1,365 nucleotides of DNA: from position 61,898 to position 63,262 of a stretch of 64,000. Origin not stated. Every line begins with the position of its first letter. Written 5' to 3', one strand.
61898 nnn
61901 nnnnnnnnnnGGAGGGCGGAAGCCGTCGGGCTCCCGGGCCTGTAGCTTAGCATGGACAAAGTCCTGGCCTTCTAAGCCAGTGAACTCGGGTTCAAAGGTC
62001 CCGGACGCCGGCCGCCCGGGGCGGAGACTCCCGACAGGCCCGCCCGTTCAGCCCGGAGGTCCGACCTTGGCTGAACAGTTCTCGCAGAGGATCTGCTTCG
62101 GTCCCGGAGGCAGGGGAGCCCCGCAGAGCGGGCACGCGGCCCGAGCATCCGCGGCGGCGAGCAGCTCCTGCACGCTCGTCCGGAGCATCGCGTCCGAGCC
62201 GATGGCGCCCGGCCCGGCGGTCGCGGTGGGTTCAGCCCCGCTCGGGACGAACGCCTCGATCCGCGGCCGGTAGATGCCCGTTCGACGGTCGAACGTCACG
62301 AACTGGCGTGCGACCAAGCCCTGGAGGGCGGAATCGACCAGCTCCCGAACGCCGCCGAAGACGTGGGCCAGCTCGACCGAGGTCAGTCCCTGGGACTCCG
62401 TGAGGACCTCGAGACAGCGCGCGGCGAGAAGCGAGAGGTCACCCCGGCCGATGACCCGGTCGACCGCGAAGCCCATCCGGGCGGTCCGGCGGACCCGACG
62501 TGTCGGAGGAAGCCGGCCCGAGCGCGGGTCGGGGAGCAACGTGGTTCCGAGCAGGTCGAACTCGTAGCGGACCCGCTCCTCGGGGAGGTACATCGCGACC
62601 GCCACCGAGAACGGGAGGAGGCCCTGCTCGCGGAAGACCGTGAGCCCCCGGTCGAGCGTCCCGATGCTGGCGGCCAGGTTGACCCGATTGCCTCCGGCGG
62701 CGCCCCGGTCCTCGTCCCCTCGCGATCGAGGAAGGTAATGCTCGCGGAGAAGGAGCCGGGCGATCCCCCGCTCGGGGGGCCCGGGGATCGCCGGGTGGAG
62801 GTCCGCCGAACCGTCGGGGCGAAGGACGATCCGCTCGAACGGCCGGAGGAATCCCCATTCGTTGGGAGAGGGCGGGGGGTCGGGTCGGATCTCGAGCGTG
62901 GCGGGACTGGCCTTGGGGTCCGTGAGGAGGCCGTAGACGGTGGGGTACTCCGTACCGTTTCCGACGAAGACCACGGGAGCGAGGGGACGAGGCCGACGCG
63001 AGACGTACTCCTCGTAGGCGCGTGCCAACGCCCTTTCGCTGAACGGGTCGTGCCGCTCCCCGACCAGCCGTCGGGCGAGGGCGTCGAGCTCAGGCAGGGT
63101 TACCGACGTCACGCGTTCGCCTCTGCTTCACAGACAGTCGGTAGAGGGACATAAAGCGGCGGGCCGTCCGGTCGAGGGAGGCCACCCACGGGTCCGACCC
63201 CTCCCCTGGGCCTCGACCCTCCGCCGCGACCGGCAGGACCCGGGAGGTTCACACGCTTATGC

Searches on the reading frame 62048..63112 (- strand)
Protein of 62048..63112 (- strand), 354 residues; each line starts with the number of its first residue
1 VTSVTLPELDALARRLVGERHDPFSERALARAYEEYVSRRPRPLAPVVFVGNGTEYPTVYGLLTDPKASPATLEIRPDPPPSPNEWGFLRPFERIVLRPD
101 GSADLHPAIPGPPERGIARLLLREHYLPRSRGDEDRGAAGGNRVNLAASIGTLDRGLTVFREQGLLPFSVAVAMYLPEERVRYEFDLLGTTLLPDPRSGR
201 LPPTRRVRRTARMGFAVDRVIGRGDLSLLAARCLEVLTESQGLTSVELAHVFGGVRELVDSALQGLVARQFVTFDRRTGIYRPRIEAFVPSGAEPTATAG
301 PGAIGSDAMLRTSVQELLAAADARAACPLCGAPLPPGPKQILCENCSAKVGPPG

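Call 11: find_encoding_contigs(protein=window:62048-63112:-, flank=10000, max_places=6)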
Protein window:62048-63112:- (354 aa): 2 contigs read that carry it; 2 places shown.
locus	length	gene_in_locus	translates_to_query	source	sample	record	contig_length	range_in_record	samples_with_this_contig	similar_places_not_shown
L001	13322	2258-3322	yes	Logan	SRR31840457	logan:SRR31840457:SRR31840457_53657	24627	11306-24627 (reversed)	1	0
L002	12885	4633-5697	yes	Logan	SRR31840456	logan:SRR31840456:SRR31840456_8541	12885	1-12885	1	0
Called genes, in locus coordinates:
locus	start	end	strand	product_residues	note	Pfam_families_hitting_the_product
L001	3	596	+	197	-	?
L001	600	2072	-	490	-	PF00144:Beta-lactamase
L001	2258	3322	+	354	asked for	-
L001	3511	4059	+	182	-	-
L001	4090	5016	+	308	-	PF13620:CarboxypepD_reg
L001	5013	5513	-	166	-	PF09969:DUF2203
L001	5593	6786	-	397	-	PF00155:Aminotran_1_2, PF01053:Cys_Met_Meta_PP (faint)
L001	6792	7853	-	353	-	PF08240:ADH_N, PF16912:Glu_dehyd_C, PF00107:ADH_zinc_N, PF13602:ADH_zinc_N_2 (weak)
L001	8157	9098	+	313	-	PF00297:Ribosomal_L3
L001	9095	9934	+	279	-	PF00573:Ribosomal_L4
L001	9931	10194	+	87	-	PF00276:Ribosomal_L23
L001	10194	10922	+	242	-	PF03947:Ribosomal_L2_C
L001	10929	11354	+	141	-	PF00203:Ribosomal_S19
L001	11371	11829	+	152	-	PF00237:Ribosomal_L22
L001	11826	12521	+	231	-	PF07650:KH_2, PF00189:Ribosomal_S3_C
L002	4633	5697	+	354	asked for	-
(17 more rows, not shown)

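Call 13: search_protein_families(library=pfam, proteins=[window:62048-63112:-], max_evalue=0.01)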
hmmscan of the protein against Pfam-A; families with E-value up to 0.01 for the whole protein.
window:62048-63112:- (354 aa): 0 families
